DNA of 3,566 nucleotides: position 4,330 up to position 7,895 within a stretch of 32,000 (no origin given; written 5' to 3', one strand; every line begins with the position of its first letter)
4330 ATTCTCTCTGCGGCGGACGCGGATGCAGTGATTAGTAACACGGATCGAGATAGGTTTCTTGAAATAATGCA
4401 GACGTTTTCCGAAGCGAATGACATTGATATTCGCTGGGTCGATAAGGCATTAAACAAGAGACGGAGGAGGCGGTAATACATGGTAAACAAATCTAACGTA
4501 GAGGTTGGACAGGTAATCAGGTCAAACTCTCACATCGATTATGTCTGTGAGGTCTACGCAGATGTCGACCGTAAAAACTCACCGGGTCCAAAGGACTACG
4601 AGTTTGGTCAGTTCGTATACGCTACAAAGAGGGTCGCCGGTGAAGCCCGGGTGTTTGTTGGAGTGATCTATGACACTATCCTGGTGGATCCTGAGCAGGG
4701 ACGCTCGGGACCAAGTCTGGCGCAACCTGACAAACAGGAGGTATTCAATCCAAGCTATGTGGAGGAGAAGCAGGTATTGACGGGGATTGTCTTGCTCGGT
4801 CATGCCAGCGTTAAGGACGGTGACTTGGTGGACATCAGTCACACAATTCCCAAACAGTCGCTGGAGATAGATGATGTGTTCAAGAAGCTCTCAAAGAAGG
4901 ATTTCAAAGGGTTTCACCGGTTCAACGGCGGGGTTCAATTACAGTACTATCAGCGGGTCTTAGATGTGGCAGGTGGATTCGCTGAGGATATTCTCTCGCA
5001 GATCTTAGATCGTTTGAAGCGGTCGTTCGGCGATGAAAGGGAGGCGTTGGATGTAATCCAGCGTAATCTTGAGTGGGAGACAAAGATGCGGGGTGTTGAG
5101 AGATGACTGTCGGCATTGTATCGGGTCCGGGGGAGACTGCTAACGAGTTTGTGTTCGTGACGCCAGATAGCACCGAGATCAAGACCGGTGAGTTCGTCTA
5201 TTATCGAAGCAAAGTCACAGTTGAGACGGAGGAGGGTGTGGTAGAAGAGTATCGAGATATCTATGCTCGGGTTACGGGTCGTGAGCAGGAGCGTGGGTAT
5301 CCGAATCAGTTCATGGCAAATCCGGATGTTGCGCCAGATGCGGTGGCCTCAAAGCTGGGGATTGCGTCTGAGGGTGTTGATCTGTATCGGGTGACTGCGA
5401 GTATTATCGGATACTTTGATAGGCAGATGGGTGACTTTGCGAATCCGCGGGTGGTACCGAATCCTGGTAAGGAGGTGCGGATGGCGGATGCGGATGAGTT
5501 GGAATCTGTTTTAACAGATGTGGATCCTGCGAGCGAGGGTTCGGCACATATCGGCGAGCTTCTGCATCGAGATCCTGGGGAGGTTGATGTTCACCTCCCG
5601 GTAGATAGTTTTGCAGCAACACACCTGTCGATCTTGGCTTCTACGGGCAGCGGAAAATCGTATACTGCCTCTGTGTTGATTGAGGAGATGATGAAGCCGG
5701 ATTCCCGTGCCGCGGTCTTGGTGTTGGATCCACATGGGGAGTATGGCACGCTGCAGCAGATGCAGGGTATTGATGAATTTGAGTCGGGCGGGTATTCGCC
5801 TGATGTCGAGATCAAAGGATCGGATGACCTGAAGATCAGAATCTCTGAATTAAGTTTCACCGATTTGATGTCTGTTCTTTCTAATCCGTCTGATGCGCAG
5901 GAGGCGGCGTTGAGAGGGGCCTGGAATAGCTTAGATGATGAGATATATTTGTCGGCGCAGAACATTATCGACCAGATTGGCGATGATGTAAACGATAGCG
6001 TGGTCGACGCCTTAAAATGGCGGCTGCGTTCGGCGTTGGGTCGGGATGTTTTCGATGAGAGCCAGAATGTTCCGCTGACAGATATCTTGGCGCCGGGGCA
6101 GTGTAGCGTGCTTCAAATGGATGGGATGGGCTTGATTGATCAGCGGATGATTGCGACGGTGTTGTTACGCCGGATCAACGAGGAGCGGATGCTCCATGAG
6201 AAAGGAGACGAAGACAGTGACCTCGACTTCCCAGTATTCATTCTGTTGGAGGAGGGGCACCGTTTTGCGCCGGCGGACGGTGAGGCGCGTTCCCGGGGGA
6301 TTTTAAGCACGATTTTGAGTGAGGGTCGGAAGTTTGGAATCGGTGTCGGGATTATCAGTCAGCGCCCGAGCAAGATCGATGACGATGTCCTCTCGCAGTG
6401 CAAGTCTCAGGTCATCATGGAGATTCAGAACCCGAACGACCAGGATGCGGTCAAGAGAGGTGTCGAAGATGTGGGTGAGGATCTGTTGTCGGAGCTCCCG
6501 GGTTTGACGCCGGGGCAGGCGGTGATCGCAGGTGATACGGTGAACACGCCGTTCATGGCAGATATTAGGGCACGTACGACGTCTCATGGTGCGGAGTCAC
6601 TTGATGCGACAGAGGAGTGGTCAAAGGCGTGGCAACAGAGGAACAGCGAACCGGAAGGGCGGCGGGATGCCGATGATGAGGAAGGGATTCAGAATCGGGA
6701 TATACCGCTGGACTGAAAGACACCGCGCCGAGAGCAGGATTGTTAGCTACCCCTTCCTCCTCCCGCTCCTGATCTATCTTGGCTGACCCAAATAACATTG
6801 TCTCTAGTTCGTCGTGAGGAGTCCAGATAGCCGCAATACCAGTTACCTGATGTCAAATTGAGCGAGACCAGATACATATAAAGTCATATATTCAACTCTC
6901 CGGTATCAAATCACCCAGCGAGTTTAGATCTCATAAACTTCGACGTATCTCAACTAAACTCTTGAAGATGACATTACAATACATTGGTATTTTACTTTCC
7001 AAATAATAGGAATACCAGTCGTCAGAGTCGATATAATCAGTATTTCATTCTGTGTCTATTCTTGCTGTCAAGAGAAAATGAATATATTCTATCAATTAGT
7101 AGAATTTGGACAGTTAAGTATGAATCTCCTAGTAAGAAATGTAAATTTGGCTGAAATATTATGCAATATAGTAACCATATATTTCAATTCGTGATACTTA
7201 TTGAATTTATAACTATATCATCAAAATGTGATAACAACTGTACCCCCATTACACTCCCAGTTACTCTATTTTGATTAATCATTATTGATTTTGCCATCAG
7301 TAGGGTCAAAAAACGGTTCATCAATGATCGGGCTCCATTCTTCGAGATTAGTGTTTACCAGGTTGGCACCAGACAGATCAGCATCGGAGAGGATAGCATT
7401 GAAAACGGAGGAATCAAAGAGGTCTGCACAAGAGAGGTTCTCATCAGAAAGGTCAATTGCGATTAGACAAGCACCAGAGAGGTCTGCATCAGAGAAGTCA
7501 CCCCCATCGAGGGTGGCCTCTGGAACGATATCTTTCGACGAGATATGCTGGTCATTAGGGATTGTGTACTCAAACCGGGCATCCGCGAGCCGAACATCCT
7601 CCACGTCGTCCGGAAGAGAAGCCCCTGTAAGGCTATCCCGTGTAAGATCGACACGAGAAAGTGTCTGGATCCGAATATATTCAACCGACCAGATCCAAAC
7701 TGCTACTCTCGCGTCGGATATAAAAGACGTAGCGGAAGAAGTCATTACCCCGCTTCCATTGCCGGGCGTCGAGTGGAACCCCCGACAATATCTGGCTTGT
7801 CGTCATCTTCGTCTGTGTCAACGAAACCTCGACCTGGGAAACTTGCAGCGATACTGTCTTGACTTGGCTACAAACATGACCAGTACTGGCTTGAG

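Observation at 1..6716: Five-gene, translationally coupled Rad50-like / NurA-like / unknown / HerA-like operon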

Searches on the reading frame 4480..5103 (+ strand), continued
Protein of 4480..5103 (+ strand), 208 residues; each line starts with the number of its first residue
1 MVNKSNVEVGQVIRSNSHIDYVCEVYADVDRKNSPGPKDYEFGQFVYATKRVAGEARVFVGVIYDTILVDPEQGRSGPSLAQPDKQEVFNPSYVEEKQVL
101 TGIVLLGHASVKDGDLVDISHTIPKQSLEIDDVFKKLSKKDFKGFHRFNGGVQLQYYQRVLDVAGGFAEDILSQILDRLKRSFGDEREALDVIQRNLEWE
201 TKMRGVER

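Call 107: search_protein_families(library=ncbifam, proteins=[L050:19773-21095:+, L050:21100-23976:+, L059:417-1523:+, L059:1519-2265:+, L059:2265-4544:+, L012:12382-14682:+, L059:4569-5930:+, L063:16803-19286:+], max_evalue=0.00001)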
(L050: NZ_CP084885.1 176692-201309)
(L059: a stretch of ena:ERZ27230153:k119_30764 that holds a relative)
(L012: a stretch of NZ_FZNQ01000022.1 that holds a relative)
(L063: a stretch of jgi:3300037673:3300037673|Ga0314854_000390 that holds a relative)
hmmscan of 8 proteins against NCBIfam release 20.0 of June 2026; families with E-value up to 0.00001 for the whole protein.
L050:19773-21095:+ (441 aa): 7 families
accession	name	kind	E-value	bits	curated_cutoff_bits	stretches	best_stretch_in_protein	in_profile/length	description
TIGR00619.1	sbcd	subfamily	6e-20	72.1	77.65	1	4-98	2-88/252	exonuclease subunit SbcD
NF041031.1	Mre11_Sulfo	equivalog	2e-11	43.7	500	1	5-216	2-209/374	DNA double-strand break repair protein Mre11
NF008206.2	PRK10966.1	equivalog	1.3e-10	41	450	1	4-99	2-88/380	exonuclease subunit SbcD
NF041029.1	Mre11_Pyroc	equivalog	1.3e-10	40.7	600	1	4-97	2-87/438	DNA double-strand break repair protein Mre11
NF041754.1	sbcd_Bac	equivalog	1.3e-08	34.5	750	1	4-97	2-87/390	exonuclease subunit SbcD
NF041030.1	Mre11_Halo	equivalog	4.2e-08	32.7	550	1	4-110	3-100/361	DNA double-strand break repair protein Mre11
NF041753.2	sbcd_Staph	equivalog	8.9e-08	31.4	480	1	4-96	2-86/375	exonuclease subunit SbcD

L050:21100-23976:+ (959 aa): 7 families
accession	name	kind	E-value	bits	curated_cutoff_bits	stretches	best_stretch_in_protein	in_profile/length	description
NF045487.1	ASRP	equivalog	4.6e-12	45.3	300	0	315-426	125-239/593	archaea-specific SMC-related protein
NF045780.1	TrlF_fam_ATP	equivalog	7.2e-10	38.2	350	1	150-417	481-734/944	TrlF family AAA-like ATPase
TIGR02168.1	SMC_prok_B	equivalog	4.4e-08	31.4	567.35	0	186-426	678-917/1181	chromosome segregation protein SMC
NF041035.1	Rad50_Halo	equivalog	3.4e-07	29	1000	0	187-415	223-450/883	DNA double-strand break repair ATPase Rad50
NF003034.1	PRK03918.1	equivalog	3.9e-07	28.5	700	0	498-756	192-433/878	DNA double-strand break repair ATPase Rad50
TIGR02169.1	SMC_prok_A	equivalog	5.3e-06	24.4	729.4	0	183-423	726-963/1165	chromosome segregation protein SMC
NF002572.0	PRK02224.1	equivalog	9.5e-06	24.2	1087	0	184-427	206-448/888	DNA double-strand break repair ATPase Rad50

L059:417-1523:+ (369 aa): 4 families
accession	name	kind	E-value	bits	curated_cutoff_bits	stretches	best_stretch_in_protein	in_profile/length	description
NF033788.1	HTH_metalloreg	subfamily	3.1e-11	42.9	55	1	290-350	12-69/77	metalloregulator ArsR/SmtB family transcription factor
NF041413.1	ArsR_Rv2640c_fam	equivalog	7.6e-08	32.8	155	1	290-350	43-102/118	Rv2640c family ArsR-like transcriptional regulator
NF033789.1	repress_SdpR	subfamily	3.5e-06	26.8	100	1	317-351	32-66/79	autorepressor SdpR family transcription factor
NF053755.1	MsvR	equivalog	7.7e-06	25.8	220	0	302-344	22-67/236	transcriptional factor MsvR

L059:1519-2265:+ (249 aa): 0 families

L059:2265-4544:+ (760 aa): 0 families

L012:12382-14682:+ (767 aa): 0 families

L059:4569-5930:+ (454 aa): 6 families
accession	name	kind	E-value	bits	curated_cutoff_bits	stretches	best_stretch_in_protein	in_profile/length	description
NF041029.1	Mre11_Pyroc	equivalog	6.2e-22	78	600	1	8-275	2-266/438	DNA double-strand break repair protein Mre11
NF041030.1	Mre11_Halo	equivalog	1.2e-18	67.4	550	1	8-111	3-103/361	DNA double-strand break repair protein Mre11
NF041031.1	Mre11_Sulfo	equivalog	6.7e-16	58.5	500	1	9-222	2-192/374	DNA double-strand break repair protein Mre11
TIGR00619.1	sbcd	subfamily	1.2e-06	28.5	77.65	1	11-94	5-88/252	exonuclease subunit SbcD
TIGR00583.1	mre11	equivalog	2.8e-06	26.6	434.6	0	13-61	10-57/405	DNA repair protein (mre11)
NF041753.2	sbcd_Staph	equivalog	3.3e-06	26.2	480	1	11-258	5-251/375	exonuclease subunit SbcD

L063:16803-19286:+ (828 aa): 18 families
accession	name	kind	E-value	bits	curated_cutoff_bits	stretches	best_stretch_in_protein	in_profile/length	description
NF002244.0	PRK01156.1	equivalog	1.6e-52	178.7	847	3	1-163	1-154/895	DNA double-strand break repair ATPase Rad50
NF003034.1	PRK03918.1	equivalog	1.1e-46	159.3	700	3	1-357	1-341/878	DNA double-strand break repair ATPase Rad50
NF041034.1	Rad50_Sulf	equivalog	1.3e-42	145.7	1000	3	546-745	590-800/872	DNA double-strand break repair ATPase Rad50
TIGR00618.1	sbcc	subfamily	3.2e-39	134.6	478.5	2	1-286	1-289/1043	exonuclease subunit SbcC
NF041035.1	Rad50_Halo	equivalog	4.6e-31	108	1000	2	1-163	1-154/883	DNA double-strand break repair ATPase Rad50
NF002572.0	PRK02224.1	equivalog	2.1e-28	99.1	1087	2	1-162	1-153/888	DNA double-strand break repair ATPase Rad50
TIGR02169.1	SMC_prok_A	equivalog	8.3e-27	93.3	729.4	1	3-484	2-488/1165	chromosome segregation protein SMC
NF045487.1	ASRP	equivalog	5.2e-25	88.1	300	2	253-544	134-421/593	archaea-specific SMC-related protein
NF053563.1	Rkd4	equivalog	4.6e-21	74.6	860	1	2-124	2-115/747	arcadin-4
TIGR02168.1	SMC_prok_B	equivalog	1.3e-18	66.3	567.35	2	22-162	19-159/1181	chromosome segregation protein SMC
NF041751.2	sbcc_Staph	equivalog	3.4e-16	58.4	920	1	4-98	4-94/1007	exonuclease subunit SbcC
TIGR03185.1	DNA_S_dndD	equivalog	6.4e-14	51.3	245.85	1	1-262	1-273/650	DNA sulfur modification protein DndD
NF007600.2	PRK10246.1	equivalog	7.6e-14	50.7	750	1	24-501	27-496/1047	exonuclease subunit SbcC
TIGR00611.2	recf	equivalog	1.3e-11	44.3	172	1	3-120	1-105/339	DNA replication/repair protein RecF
NF045780.1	TrlF_fam_ATP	equivalog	2.6e-10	39.7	350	1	36-412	318-692/944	TrlF family AAA-like ATPase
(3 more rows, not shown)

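Call 117: search_solved_structures(query=A2, max_evalue=10, show_alignments=2)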
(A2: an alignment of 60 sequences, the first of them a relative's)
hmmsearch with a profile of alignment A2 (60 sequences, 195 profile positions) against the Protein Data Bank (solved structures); distinct sequences matched with E-value up to 10: 0.

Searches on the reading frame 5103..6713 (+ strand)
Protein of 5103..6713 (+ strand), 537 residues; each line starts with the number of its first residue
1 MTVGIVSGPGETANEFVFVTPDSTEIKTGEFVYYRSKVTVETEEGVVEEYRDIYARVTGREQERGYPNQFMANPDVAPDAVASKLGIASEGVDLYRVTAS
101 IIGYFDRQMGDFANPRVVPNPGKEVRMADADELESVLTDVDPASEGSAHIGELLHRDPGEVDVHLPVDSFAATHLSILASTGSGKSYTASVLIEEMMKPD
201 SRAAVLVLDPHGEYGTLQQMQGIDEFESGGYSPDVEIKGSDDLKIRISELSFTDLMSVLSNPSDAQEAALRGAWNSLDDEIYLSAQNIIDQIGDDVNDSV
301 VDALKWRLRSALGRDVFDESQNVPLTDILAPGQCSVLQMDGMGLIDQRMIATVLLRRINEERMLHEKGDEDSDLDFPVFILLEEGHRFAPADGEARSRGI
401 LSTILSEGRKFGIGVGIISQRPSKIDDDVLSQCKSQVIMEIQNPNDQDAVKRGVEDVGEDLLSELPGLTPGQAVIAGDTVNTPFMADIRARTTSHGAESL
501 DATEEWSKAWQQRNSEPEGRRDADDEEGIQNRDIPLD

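Call 5: search_protein_families(library=pfam, proteins=[window:5103-6713:+], max_evalue=0.1)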
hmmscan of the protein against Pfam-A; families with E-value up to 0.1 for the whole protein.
window:5103-6713:+ (537 aa): 5 families
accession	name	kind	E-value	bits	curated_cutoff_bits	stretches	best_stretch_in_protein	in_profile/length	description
PF01935.23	DUF87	-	5.7e-32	112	23.2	1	149-358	2-220/220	Helicase HerA, central domain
PF05872.18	HerA_C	-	5.9e-05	22.3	22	1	332-456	216-338/502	Helicase HerA-like C-terminal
PF04851.21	ResIII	-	0.0089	16.4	22.5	1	174-214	25-65/164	Type III restriction enzyme, res subunit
PF10412.15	TrwB_AAD_bind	-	0.046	13.1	20.5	0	172-214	15-55/387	Type IV secretion-system coupling protein DNA-binding domain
PF02534.20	T4SS-DNA_transf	-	0.049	12.9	20.1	0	160-214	44-82/468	Type IV secretory system Conjugative DNA transfer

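Call 6: search_protein_families(library=ncbifam, proteins=[window:5103-6713:+], max_evalue=0.1)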
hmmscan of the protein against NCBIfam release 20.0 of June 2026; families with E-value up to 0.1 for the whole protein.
window:5103-6713:+ (537 aa): 10 families
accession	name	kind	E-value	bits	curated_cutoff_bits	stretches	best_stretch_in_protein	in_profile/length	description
NF040819.1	helicase_HerA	equivalog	8.1e-56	189.7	970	2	361-519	387-548/561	DNA double-strand break repair helicase HerA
NF040937.1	HerA_Thermprot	equivalog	3.6e-45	154.3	800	1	111-512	89-485/487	DNA double-strand break repair helicase HerA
NF042944.1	HerA_antiphage_2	equivalog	1.6e-34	119.7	850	2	366-513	417-567/576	anti-phage-associated helicase HerA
NF042943.1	HerA_antiphage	equivalog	3.3e-27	95.3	800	2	374-501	431-560/566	anti-phage-associated helicase HerA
NF053655.1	CedD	equivalog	2.3e-20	72.7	600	2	310-488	358-525/527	DNA-translocating ATPase CedD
NF033849.1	ser_rich_anae_1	subfamily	1.9e-08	32.2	650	1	314-451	956-1100/1163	serine-rich protein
TIGR03743.1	SXT_TraD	subfamily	9.2e-05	21.1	366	1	118-220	123-221/636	conjugative transfer system coupling protein TraD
NF045975.1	VirB4_plasma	equivalog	0.0013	16.5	590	1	176-227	519-568/894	Mbov_0397 family ICE element conjugal transfer ATPase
NF041214.1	plasmid_TraB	equivalog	0.0022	16.5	800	1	161-216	234-291/639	plasmid transfer protein TraB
NF045971.1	conju_CD1110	equivalog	0.0077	14.5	325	1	177-219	420-461/752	VirB4-like conjugal transfer ATPase, CD1110 family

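Call 7: search_protein_families(library=padloc, proteins=[window:5103-6713:+], max_evalue=0.1)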
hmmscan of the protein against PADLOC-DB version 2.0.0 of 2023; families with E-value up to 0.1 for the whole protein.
window:5103-6713:+ (537 aa): 16 families
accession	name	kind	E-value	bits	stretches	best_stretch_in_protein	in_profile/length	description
PDLC04105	HerA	-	1.4e-49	167.2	2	373-514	415-561/576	-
PDLC04102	HerA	-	4.7e-36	122.3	2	365-513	497-644/654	-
PDLC02188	HerA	-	1e-32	111.7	2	363-514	413-568/578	-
PDLC04098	HerA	-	1.1e-32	111.5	2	350-512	502-668/686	-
PDLC04103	HerA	-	2.9e-30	103.1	2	376-512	440-576/579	-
PDLC02185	HerA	-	3.3e-30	103.4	2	365-512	437-581/585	-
PDLC04100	HerA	-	4.3e-29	99.6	2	374-509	437-575/580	-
PDLC04106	HerA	-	1.4e-28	97.8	2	367-509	501-649/667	-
PDLC04097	HerA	-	1.9e-26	90.9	2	402-494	506-598/618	-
PDLC04104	HerA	-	1.3e-20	71.5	1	372-517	215-361/379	-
PDLC04140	mad8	-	1.1e-18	65.9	1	170-482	25-293/314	mads_8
PDLC01055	HerA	-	1.6e-15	54.9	2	324-440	374-482/532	Type III coevolved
PDLC04107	HerA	-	1.3e-10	38.8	1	168-265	165-263/306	-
PDLC04101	HerA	-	1.2e-09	35.4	1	166-241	162-234/400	-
PDLC04099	HerA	-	9.7e-08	29.6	1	168-217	165-213/214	-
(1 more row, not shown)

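Call 54: search_solved_structures(query=window:5103-6713:+, max_evalue=0.00001)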
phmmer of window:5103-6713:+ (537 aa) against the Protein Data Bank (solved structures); distinct sequences matched with E-value up to 0.00001: 8.
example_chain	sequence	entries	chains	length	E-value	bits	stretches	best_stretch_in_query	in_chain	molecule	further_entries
9x1l_A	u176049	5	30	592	6.5e-45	157.2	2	373-530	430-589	DNA helicase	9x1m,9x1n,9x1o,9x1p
4d2i_A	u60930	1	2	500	2e-35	125.9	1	110-508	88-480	HERA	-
8xau_A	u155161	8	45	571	1.5e-29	106.6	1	362-512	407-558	ATP-binding protein | HerA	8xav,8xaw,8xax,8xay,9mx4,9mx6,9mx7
9c1m_M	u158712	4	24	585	6.3e-27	97.9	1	362-514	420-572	ATP-binding protein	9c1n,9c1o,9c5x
8wiv_A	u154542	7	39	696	2e-26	96.3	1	335-508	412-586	Helicase HerA central domain-containing protein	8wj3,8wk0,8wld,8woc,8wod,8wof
8ziq_M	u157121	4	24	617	8.7e-21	77.6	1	372-512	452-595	HerA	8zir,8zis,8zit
8j4u_M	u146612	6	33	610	1.3e-18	70.5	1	350-509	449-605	Nucleoside triphosphate hydrolase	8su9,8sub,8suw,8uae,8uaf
8yho_A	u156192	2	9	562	2.4e-10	43.2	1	373-487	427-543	DUF87 domain-containing protein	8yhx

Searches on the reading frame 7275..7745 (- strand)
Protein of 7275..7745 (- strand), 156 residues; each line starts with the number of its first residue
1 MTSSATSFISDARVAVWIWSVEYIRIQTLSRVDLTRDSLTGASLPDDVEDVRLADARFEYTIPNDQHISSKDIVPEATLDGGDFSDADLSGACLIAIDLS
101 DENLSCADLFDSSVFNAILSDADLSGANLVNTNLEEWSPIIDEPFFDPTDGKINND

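Call 23: search_protein_families(library=pfam, proteins=[window:7275-7745:-], max_evalue=0.01)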
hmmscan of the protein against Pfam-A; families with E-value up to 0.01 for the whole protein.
window:7275-7745:- (156 aa): 2 families
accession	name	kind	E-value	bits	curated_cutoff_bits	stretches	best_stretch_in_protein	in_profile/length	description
PF00805.28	Pentapeptide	-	3.2e-10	39.8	20.2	3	117-135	1-19/40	Pentapeptide repeats (8 copies)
PF13576.12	Pentapeptide_3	-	0.0057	17.3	27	0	77-92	4-20/48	Pentapeptide repeats (9 copies)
